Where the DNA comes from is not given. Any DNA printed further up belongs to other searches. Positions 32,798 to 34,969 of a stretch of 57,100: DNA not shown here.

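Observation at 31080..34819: Tandem, translationally coupled MnmG paralogs with reciprocal motif divergence (possible heterodimeric tRNA-modification enzyme)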

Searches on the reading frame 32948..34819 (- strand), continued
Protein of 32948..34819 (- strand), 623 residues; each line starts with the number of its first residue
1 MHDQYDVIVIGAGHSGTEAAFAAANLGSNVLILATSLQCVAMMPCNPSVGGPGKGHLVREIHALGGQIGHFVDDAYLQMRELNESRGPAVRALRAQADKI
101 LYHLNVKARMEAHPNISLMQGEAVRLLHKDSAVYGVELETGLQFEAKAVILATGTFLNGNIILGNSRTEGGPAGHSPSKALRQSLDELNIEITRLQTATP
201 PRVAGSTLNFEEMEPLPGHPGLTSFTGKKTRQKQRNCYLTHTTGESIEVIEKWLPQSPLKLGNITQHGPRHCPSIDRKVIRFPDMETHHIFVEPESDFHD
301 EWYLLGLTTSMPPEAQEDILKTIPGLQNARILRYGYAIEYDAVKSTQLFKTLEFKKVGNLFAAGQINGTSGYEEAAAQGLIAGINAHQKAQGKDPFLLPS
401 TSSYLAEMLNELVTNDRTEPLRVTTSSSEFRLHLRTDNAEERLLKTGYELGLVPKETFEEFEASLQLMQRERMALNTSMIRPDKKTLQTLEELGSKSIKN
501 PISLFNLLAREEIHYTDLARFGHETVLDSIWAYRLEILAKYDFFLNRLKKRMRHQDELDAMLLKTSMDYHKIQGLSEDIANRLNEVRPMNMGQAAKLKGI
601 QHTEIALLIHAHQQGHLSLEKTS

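Call 15: find_encoding_contigs(protein=P0002, flank=6000, max_places=2)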
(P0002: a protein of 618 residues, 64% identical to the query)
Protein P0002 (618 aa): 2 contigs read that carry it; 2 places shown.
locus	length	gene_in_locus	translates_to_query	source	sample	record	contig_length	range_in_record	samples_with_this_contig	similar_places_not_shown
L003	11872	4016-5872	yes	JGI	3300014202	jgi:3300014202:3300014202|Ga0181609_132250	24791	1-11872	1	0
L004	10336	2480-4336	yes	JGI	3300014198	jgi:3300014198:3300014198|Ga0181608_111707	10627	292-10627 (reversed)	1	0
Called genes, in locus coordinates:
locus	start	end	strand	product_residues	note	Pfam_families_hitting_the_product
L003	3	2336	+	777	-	?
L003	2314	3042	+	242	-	-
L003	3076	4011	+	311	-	PF01478:Peptidase_A24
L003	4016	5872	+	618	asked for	PF01134:GIDA, PF07992:Pyr_redox_2 (weak), PF21680:GIDA_C_1st, PF13932:SAM_GIDA_C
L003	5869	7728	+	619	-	PF00890:FAD_binding_2 (faint), PF01134:GIDA, PF07992:Pyr_redox_2 (faint), PF12831:FAD_oxidored (weak), PF21680:GIDA_C_1st, PF13932:SAM_GIDA_C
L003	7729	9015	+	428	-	-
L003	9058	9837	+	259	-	PF00142:Fer4_NifH (weak), PF01656:CbiA, PF02374:ArsA_ATPase (weak), PF06564:CBP_BcsQ, PF09140:MipZ (faint), PF10609:ParA (weak), PF13614:AAA_31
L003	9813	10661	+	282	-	PF02195:ParB_N, PF17762:HTH_ParB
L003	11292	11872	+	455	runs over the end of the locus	PF00308:Bac_DnaA, PF00004:AAA (faint), PF01695:IstB_IS21 (faint), PF08299:Bac_DnaA_C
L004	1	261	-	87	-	?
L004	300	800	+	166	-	-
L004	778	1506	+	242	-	-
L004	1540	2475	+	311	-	PF01478:Peptidase_A24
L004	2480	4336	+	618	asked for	PF01134:GIDA, PF07992:Pyr_redox_2 (weak), PF21680:GIDA_C_1st, PF13932:SAM_GIDA_C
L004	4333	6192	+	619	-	PF00890:FAD_binding_2 (faint), PF01134:GIDA, PF07992:Pyr_redox_2 (faint), PF12831:FAD_oxidored (weak), PF21680:GIDA_C_1st, PF13932:SAM_GIDA_C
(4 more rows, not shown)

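Call 16: find_encoding_contigs(protein=P0024, flank=6000, max_places=2)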
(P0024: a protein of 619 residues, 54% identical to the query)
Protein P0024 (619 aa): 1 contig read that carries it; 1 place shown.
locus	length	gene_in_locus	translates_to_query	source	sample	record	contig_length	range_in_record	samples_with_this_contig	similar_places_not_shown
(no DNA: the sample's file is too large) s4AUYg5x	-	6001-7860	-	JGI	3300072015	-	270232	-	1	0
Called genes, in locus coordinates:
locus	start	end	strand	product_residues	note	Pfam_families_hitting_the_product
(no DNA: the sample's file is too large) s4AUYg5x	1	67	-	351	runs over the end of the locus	PF13205:Big_5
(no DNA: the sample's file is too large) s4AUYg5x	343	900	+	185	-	-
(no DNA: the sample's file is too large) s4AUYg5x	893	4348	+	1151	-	PF00413:Peptidase_M10, PF09134:Invasin_D3 (faint)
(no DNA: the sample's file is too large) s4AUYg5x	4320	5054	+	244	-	-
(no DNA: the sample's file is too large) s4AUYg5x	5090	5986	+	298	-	PF01478:Peptidase_A24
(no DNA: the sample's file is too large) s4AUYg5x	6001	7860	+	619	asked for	PF01134:GIDA, PF03486:HI0933_like (faint), PF07992:Pyr_redox_2 (weak), PF12831:FAD_oxidored (weak), PF21680:GIDA_C_1st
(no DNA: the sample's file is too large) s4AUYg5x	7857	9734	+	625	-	PF01134:GIDA, PF21680:GIDA_C_1st, PF13932:SAM_GIDA_C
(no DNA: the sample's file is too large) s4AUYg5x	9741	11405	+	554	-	-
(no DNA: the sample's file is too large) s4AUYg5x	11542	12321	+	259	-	PF00142:Fer4_NifH (faint), PF01656:CbiA, PF02374:ArsA_ATPase (weak), PF06564:CBP_BcsQ, PF09140:MipZ, PF10609:ParA, PF13614:AAA_31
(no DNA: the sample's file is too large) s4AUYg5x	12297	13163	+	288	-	PF02195:ParB_N, PF17762:HTH_ParB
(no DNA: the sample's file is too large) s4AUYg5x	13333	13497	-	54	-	-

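Call 17: search_solved_structures(query=window:32948-34819:-, show_alignments=3, max_evalue=1e-30)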
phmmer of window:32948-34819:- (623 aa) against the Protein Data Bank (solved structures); distinct sequences matched with E-value up to 1e-30: 7.
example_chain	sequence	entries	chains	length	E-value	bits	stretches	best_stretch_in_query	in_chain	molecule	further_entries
3cp2_A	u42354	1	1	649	2.5e-142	478.7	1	3-617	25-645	tRNA uridine 5-carboxymethylaminomethyl modification enzyme gidA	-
9hip_C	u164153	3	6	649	2.5e-142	478.7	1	3-617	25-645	tRNA uridine 5-carboxymethylaminomethyl modification enzyme MnmG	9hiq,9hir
3ces_A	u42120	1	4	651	2.5e-142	478.7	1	3-617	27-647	tRNA uridine 5-carboxymethylaminomethyl modification enzyme gidA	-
8zu0_A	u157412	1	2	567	2.8e-130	438.9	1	3-552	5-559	tRNA uridine 5-carboxymethylaminomethyl modification enzyme MnmG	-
3g05_A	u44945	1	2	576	8.1e-129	434.1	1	3-542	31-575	tRNA uridine 5-carboxymethylaminomethyl modification enzyme mnmG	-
3cp8_A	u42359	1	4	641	8.3e-129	434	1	4-609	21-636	tRNA uridine 5-carboxymethylaminomethyl modification enzyme gidA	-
2zxh_A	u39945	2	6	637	8.9e-126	424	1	3-609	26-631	tRNA uridine 5-carboxymethylaminomethyl modification enzyme mnmG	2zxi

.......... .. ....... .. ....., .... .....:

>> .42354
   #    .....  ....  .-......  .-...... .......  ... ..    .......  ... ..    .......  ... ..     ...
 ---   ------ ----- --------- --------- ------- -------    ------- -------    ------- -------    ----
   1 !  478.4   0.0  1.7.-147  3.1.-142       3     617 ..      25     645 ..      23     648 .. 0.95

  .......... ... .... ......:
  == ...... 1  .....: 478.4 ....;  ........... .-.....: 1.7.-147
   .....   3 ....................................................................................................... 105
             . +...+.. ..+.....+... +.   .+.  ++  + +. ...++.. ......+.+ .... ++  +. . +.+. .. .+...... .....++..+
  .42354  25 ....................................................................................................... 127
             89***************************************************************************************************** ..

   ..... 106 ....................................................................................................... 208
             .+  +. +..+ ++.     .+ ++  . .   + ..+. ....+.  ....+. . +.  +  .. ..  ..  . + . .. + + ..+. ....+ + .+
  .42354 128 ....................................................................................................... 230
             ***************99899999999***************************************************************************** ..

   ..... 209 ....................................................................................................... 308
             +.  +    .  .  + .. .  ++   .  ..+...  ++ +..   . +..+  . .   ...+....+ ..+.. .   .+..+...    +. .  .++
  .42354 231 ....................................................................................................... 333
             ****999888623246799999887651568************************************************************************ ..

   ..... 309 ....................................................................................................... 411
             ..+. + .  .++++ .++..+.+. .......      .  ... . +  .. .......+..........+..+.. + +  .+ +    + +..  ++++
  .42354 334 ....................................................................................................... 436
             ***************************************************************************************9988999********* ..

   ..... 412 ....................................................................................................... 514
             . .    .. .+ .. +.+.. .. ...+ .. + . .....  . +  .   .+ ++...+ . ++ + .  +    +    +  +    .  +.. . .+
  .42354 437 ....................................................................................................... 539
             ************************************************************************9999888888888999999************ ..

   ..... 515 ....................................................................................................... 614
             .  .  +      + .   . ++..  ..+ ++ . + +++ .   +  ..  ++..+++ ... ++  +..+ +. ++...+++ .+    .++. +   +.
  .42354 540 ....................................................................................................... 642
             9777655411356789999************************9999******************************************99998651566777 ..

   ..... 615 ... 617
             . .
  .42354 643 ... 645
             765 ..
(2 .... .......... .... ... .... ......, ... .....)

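Call 26: find_related_loci(query=A1, collection=genome_contigs, flank=8000)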
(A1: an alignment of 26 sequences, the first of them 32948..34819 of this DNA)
Query A1 (623 aa) in genome_contigs; peptide patterns used: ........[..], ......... (x = any residue, [..] = any of these).
404 stretches matched a pattern; 357 encode a relative of the query (tblastn E <= 1e-3); the best 80 are kept; 80 distinct loci.
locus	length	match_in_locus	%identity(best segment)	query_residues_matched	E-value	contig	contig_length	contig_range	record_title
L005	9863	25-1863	64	3-615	0e+0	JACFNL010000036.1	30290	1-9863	MAG: Candidatus Cloacimonadota bacterium isolate BROCD023 NODE_1234_length_30290_cov_6.824541, whole genome shotgun sequ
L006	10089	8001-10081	59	1-617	0e+0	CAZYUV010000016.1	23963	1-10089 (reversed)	MAG TPA_asm: uncultured bacterium isolate binchicken_co76_416 genome assembly, contig: NODE_2424_length_23963_cov_5.7062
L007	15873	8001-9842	58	1-614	0e+0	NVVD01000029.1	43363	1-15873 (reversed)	MAG: Candidatus Cloacimonadota bacterium isolate NORP72 Contig_source1382A_2186, whole genome shotgun sequence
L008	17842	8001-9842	58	1-614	0e+0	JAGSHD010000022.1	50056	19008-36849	MAG: Candidatus Cloacimonadota bacterium isolate GY13CL_bin.7 k141_142829_length_50056_cov_44.0516, whole genome shotgun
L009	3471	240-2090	55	2-617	0e+0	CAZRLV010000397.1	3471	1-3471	MAG TPA_asm: uncultured bacterium isolate binchicken_co141_92 genome assembly, contig: NODE_85471_length_3471_cov_3.8114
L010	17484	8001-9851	58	1-617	0e+0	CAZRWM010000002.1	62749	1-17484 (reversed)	MAG TPA_asm: uncultured bacterium isolate binchicken_co76_518 genome assembly, contig: NODE_466_length_62749_cov_14.0233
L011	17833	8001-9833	65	5-615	0e+0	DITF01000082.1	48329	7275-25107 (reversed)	MAG TPA_asm: bacterium UBP17_UBA6191 isolate UBA6191 UBA6191_contig_64839, whole genome shotgun sequence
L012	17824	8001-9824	45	5-617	5e-174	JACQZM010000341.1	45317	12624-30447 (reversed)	MAG: Candidatus Riflebacteria bacterium isolate NC_groundwater_1567_Pr4_S-0.65um_68_8 SR1-18-Sp65_coassembly_scaffold_16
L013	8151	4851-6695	45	2-609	3e-168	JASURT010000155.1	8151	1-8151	MAG: Candidatus Ozemobacter sp. isolate DJKA78_ANT-KO_bin.22 scaffold_2978, whole genome shotgun sequence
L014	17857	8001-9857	44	1-614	1e-164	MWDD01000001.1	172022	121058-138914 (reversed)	MAG: bacterium ADurb.Bin157 isolate ADurb.Bin157 BWY02_contig000001, whole genome shotgun sequence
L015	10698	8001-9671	47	3-552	8e-163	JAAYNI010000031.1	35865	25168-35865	MAG: Candidatus Riflebacteria bacterium isolate AS21ysBPME_135 81292_AS21, whole genome shotgun sequence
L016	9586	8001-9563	49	3-522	8e-161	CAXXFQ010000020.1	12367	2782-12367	MAG: Thermoguttaceae bacterium isolate 8b3353c7-b3ef-4d97-bce3-25bd4c24e67f genome assembly, contig: contig_20, whole ge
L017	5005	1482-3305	44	5-609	1e-163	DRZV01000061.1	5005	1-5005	MAG TPA_asm: Moorella mulderi isolate SpSt-1133 Ga0129303_100296, whole genome shotgun sequence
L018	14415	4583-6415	42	3-612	3e-160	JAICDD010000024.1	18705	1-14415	MAG: Fusobacteriales bacterium isolate K_7_4_bin.55 scaffold_1389, whole genome shotgun sequence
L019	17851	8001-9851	42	5-614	1e-159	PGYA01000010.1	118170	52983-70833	MAG: Candidatus Riflebacteria bacterium HGW-Riflebacteria-2 bjp_ig2102_scaffold_221, whole genome shotgun sequence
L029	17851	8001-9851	42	5-614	4e-157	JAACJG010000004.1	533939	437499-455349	MAG: Candidatus Rifleibacterium amylolyticum isolate CH46 Scaffold03, whole genome shotgun sequence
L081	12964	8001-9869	42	3-619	1e-147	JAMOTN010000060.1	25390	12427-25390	MAG: bacterium isolate 4571-419_metabat2_scaf2bin.021 4571-419_scaffold_474_c1, whole genome shotgun sequence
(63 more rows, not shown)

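Call 32: search_protein_families(library=pfam, proteins=[L029:6567-7982:+, L029:9889-12015:+, L029:13889-14623:+, L029:5555-6613:+, L081:6597-7970:+, L081:11789-12448:+, L081:4871-6136:+, L012:9883-10689:+, L012:6270-7937:+], max_evalue=0.00001)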
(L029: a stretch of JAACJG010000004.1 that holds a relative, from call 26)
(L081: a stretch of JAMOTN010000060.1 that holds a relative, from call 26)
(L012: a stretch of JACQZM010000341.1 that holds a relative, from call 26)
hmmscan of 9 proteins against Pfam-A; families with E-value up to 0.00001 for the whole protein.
L029:6567-7982:+ (471 aa): 4 families
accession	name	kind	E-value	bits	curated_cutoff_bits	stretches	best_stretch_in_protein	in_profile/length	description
PF12631.12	MnmE_helical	-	7.5e-41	141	40.1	1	143-468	1-211/211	MnmE helical domain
PF10396.14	TrmE_N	-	1.8e-40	138.3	29.8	1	21-140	1-117/117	GTP-binding protein TrmE N-terminus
PF01926.29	MMR_HSR1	-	2.6e-22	79.5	21.9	1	238-353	1-113/113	50S ribosome-binding GTPase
PF02421.24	FeoB_N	-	1e-06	28.8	27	1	238-358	2-119/156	Ferrous iron transport protein B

L029:9889-12015:+ (708 aa): 4 families
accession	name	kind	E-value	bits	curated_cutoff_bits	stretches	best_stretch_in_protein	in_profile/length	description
PF13646.12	HEAT_2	-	1.4e-33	115.5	27.7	3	386-460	7-83/88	HEAT repeats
PF02985.28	HEAT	-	6.9e-15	54.2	23.5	0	320-340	4-24/31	HEAT repeat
PF03130.22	HEAT_PBS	-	4.9e-09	36.2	20.9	0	395-420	2-27/27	PBS lyase HEAT-like repeat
PF12717.13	Cnd1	-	5.2e-08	33.5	26.4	0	318-364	60-105/162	non-SMC mitotic condensation complex subunit 1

L029:13889-14623:+ (244 aa): 3 families
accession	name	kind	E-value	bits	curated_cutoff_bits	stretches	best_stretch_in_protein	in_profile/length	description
PF02527.21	GidB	-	1e-33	116.7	27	1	27-205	3-175/184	rRNA small subunit methyltransferase G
PF13847.12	Methyltransf_31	-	3.9e-10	40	27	1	77-154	6-83/145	Methyltransferase domain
PF13649.12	Methyltransf_25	-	2.2e-08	35.1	27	1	78-156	1-76/97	Methyltransferase domain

L029:5555-6613:+ (352 aa): 2 families
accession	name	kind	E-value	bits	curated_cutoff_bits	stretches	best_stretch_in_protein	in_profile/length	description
PF01424.28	R3H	-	7.3e-15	55.2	26.8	1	251-310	2-60/60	R3H domain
PF13083.13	KH_KhpA-B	-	4.9e-11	42.8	32.1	1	192-237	27-71/73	KhpA/KhpB, KH domain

L081:6597-7970:+ (457 aa): 6 families
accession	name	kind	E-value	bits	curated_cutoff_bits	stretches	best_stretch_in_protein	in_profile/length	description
PF10396.14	TrmE_N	-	1.1e-36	126.1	29.8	1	3-118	1-117/117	GTP-binding protein TrmE N-terminus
PF12631.12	MnmE_helical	-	1.8e-27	97.3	40.1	1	122-454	2-211/211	MnmE helical domain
PF01926.29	MMR_HSR1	-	3.6e-26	91.9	21.9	1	214-327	1-113/113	50S ribosome-binding GTPase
PF02421.24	FeoB_N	-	1.5e-08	34.7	27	1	214-337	2-124/156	Ferrous iron transport protein B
PF04548.22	AIG1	-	2.1e-08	34.2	27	1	214-314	2-104/212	AIG1 family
PF00009.33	GTP_EFTU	-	2.1e-06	27.9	26.5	0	288-375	88-174/188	Elongation factor Tu GTP binding domain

L081:11789-12448:+ (219 aa): 1 family
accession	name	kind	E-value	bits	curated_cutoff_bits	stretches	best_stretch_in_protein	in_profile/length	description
PF02527.21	GidB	-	6.2e-11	42.4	27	1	33-179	4-135/184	rRNA small subunit methyltransferase G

L081:4871-6136:+ (421 aa): 1 family
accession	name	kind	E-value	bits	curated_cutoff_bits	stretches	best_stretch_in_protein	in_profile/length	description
PF02096.25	60KD_IMP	-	2.7e-46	157.9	35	1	232-402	1-160/163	60Kd inner membrane protein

L012:9883-10689:+ (268 aa): 0 families

L012:6270-7937:+ (555 aa): 0 families

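Call 49: list_cluster_members(proteins=[P0118, P0124, P0003])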
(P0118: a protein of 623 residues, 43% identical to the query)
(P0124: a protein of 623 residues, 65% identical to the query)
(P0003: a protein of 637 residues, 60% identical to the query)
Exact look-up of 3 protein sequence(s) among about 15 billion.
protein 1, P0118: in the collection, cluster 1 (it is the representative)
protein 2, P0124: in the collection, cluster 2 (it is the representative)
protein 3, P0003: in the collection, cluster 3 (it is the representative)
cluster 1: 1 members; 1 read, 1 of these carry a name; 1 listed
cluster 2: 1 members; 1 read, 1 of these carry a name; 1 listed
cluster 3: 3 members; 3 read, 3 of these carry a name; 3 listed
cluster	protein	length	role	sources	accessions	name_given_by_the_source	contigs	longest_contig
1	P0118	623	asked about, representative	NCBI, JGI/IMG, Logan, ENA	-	tRNA uridine 5-carboxymethylaminomethyl modification enzyme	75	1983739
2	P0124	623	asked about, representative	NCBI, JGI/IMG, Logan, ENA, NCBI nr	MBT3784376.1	tRNA uridine-5-carboxymethylaminomethyl(34) synthesis enzyme MnmG [bacterium] | tRNA uridine 5-carboxymethylaminomethyl modification enzyme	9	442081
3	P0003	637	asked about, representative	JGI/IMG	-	tRNA uridine 5-carboxymethylaminomethyl modification enzyme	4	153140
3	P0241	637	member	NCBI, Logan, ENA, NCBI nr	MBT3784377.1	tRNA uridine-5-carboxymethylaminomethyl(34) synthesis enzyme MnmG [bacterium]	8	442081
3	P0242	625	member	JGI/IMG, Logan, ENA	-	tRNA uridine 5-carboxymethylaminomethyl modification enzyme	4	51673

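Call 50: find_encoding_contigs(protein=P0118, flank=6000, max_places=2)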
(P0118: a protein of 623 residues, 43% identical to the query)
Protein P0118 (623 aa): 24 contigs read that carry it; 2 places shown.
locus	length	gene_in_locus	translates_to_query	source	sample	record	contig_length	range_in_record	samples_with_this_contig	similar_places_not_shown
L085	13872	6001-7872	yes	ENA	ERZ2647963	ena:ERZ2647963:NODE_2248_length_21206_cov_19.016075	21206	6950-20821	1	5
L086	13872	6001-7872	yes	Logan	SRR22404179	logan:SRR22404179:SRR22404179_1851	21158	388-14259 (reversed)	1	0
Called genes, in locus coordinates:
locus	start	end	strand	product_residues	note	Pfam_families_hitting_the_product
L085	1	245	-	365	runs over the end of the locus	PF00712:DNA_pol3_beta, PF02767:DNA_pol3_beta_2 (weak), PF00712:DNA_pol3_beta, PF02767:DNA_pol3_beta_2, PF02768:DNA_pol3_beta_3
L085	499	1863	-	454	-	PF11638:DnaA_N, PF01695:IstB_IS21, PF00308:Bac_DnaA, PF00004:AAA (weak), PF08299:Bac_DnaA_C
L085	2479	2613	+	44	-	PF00468:Ribosomal_L34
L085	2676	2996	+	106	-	PF00825:Ribonuclease_P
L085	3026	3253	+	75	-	PF01809:YidD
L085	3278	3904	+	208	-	PF02096:60KD_IMP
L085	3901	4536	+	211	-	PF14804:Jag_N, PF13083:KH_KhpA-B, PF01424:R3H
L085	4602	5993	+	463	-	PF10396:TrmE_N, PF00350:Dynamin_N (faint), PF12631:MnmE_helical, PF01926:MMR_HSR1, PF02421:FeoB_N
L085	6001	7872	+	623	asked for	PF01134:GIDA, PF07992:Pyr_redox_2, PF12831:FAD_oxidored (weak), PF21680:GIDA_C_1st, PF13932:SAM_GIDA_C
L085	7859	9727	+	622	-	PF00890:FAD_binding_2 (faint), PF01134:GIDA, PF01266:DAO (faint), PF07992:Pyr_redox_2, PF12831:FAD_oxidored, PF21680:GIDA_C_1st, PF13932:SAM_GIDA_C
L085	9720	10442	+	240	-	PF02527:GidB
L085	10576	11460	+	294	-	PF02195:ParB_N, PF17762:HTH_ParB, PF08535:KorB (weak)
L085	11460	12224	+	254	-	PF00142:Fer4_NifH (weak), PF01656:CbiA, PF02374:ArsA_ATPase (faint), PF06564:CBP_BcsQ, PF09140:MipZ, PF10609:ParA, PF13614:AAA_31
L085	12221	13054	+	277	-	PF02195:ParB_N, PF17762:HTH_ParB, PF23552:ParB_C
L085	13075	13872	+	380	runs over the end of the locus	PF12945:PilZNR (weak), PF00142:Fer4_NifH (faint), PF01656:CbiA, PF02374:ArsA_ATPase (faint), PF10609:ParA, PF13614:AAA_31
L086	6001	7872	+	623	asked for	PF01134:GIDA, PF07992:Pyr_redox_2, PF12831:FAD_oxidored (weak), PF21680:GIDA_C_1st, PF13932:SAM_GIDA_C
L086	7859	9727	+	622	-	PF00890:FAD_binding_2 (faint), PF01134:GIDA, PF01266:DAO (faint), PF07992:Pyr_redox_2, PF12831:FAD_oxidored, PF21680:GIDA_C_1st, PF13932:SAM_GIDA_C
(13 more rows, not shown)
